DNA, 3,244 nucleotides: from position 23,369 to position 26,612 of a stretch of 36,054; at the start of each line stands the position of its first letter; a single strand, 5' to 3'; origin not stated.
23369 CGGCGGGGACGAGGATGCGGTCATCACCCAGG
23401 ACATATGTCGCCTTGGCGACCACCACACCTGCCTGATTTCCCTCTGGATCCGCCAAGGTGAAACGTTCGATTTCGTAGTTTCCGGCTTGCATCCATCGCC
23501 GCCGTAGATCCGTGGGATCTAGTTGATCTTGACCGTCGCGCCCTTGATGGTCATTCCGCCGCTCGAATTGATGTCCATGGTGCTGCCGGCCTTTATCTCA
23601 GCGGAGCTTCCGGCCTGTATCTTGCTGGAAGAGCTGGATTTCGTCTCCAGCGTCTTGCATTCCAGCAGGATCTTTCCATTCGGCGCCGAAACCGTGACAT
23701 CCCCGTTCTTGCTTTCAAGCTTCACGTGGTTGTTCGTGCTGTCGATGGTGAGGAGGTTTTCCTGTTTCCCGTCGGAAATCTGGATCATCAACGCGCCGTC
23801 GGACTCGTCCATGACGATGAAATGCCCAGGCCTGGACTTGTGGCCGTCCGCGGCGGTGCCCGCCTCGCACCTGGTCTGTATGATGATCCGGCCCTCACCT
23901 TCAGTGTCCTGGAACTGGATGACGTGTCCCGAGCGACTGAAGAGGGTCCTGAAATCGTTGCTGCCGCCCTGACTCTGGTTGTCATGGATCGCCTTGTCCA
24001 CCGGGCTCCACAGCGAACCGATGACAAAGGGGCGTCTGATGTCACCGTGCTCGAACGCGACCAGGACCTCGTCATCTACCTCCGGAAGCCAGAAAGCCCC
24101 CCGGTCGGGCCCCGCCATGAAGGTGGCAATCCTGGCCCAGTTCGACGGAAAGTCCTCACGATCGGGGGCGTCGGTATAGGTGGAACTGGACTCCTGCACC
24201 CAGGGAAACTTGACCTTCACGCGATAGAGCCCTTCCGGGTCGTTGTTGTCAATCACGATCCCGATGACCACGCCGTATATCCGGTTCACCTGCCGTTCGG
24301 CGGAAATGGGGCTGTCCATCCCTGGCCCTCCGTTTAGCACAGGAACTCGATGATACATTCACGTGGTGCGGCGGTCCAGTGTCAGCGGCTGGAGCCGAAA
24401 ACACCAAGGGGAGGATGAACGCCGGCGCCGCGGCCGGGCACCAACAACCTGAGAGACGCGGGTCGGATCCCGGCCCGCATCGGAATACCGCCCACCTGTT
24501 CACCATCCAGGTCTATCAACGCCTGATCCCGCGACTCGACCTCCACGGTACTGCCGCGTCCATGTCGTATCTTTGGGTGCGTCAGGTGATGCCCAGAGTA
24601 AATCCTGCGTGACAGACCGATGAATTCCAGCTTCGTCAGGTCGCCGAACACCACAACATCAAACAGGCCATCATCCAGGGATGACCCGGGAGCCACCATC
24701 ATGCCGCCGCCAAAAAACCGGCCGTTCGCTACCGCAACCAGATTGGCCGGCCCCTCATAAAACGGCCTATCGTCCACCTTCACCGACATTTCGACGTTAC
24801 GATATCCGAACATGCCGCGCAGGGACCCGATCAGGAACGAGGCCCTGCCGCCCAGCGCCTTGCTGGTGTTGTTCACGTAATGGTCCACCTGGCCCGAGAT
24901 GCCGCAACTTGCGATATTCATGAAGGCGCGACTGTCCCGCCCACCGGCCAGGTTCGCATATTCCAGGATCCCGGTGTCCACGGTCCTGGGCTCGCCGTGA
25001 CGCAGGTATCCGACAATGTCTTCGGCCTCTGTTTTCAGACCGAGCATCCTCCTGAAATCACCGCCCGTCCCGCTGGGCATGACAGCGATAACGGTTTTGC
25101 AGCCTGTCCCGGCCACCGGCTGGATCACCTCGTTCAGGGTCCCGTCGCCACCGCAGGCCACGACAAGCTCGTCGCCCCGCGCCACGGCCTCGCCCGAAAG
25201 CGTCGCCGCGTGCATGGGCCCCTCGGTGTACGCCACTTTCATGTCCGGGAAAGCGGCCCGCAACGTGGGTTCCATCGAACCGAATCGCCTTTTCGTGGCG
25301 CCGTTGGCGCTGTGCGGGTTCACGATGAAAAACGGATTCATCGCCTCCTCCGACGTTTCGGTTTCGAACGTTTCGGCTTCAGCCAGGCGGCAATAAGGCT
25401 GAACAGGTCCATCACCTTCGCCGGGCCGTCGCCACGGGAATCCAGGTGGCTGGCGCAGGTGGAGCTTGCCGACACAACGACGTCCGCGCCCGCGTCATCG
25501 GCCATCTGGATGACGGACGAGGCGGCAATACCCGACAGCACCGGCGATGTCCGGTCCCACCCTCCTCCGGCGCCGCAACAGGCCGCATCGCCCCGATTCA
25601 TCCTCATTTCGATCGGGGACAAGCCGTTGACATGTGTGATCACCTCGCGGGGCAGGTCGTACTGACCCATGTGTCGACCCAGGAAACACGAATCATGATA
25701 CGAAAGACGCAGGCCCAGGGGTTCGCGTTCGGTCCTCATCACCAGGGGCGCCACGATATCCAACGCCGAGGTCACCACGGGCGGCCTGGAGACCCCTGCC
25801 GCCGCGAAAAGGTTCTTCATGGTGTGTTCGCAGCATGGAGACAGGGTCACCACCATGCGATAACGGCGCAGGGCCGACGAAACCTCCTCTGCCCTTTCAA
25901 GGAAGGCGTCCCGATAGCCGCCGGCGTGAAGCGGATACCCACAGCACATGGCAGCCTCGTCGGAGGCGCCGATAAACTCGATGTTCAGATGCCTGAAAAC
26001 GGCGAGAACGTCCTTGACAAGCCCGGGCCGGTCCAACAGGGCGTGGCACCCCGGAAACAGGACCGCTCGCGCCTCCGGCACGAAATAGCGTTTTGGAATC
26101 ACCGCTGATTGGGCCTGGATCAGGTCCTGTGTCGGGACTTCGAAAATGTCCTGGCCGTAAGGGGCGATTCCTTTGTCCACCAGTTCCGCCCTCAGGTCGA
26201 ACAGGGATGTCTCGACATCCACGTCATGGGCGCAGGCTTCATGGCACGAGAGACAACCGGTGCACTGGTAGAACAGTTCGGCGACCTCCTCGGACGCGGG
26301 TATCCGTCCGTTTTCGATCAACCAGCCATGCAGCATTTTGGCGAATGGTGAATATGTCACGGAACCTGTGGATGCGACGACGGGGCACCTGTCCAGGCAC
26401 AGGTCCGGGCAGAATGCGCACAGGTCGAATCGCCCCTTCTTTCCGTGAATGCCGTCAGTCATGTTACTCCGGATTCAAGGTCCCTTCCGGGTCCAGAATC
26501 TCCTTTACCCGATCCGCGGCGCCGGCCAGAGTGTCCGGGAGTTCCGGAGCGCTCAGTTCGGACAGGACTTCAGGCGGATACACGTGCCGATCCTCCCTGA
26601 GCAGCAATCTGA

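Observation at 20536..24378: Orphan spike-adaptor-peptidase module with no contractile-machine genes nearby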

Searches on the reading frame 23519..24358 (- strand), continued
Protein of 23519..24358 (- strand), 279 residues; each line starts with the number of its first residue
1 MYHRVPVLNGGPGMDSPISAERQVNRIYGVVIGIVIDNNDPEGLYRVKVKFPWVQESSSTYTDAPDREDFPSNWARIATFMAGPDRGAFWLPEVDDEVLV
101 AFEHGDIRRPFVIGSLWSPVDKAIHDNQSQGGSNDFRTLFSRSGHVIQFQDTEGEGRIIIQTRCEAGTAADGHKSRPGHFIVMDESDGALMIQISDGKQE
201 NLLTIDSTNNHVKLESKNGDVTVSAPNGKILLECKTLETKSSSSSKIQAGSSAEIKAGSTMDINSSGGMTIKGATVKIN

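Call 70: search_protein_families(library=phrogs, proteins=[window:23519-24319:-, L017:13338-14186:+, L017:10790-11110:+], max_evalue=0.01)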
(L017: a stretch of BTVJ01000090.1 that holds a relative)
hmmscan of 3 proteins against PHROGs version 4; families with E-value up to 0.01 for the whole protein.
window:23519-24319:- (266 aa): 5 families
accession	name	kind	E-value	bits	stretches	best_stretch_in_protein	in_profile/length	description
phrog_34729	-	unknown function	0.00014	21.1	1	33-106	458-523/910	-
phrog_430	-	tail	0.00078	18.9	1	19-103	22-105/868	baseplate hub subunit and tail lysozyme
phrog_9992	-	tail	0.0009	19.9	0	215-265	142-195/228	baseplate assembly protein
phrog_13211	-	tail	0.0023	17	0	200-262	335-398/887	baseplate hub subunit and tail lysozyme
phrog_3363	-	unknown function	0.0085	16.5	0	198-263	79-138/233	-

L017:13338-14186:+ (282 aa): 0 families

L017:10790-11110:+ (106 aa): 1 family
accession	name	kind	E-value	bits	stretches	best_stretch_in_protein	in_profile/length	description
phrog_281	-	moron, auxiliary metabolic gene and host takeover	7.1e-12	46.4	1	10-105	19-120/169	PAAR motif of membran proteins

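Call 71: search_protein_families(library=padloc, proteins=[window:23519-24319:-], max_evalue=0.01)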
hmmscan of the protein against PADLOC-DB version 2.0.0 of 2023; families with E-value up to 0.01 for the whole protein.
window:23519-24319:- (266 aa): 0 families

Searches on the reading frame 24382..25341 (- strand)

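Call 7: search_protein_families(library=pfam, proteins=[window:24382-25341:-], max_evalue=0.001)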
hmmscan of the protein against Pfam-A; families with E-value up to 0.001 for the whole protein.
window:24382-25341:- (319 aa): 2 families
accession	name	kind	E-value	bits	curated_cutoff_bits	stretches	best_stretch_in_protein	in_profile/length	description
PF19279.4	YegS_C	-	7e-35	120.5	27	1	144-300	3-157/158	YegS C-terminal NAD kinase beta sandwich-like domain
PF00781.29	DAGK_cat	-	1.3e-25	89.9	23.6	1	4-124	3-123/125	Diacylglycerol kinase catalytic domain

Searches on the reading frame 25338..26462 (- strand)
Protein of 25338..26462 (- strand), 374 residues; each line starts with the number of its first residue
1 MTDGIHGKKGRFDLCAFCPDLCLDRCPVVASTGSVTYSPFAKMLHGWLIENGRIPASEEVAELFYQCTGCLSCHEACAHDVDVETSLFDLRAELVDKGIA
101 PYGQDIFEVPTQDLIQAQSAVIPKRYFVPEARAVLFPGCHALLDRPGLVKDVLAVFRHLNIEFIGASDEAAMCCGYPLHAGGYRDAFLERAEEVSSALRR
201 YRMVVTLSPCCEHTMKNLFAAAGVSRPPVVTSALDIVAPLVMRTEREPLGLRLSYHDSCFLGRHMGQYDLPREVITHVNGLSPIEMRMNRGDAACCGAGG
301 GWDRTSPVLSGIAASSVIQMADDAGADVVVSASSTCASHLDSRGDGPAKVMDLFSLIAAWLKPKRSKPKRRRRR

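Call 7: search_protein_families(library=pfam, proteins=[window:25338-26462:-], max_evalue=0.001)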
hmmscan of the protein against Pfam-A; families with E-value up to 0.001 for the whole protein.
window:25338-26462:- (374 aa): 3 families
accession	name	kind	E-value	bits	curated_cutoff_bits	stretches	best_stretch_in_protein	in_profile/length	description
PF02754.22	CCG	-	2.8e-21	75.9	20.6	2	254-341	2-85/85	Cysteine-rich domain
PF13183.11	Fer4_8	-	6.6e-08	33.4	27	1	13-80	3-67/68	4Fe-4S dicluster domain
PF13534.11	Fer4_17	-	0.00011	23.1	22.2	1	15-82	2-61/61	4Fe-4S dicluster domain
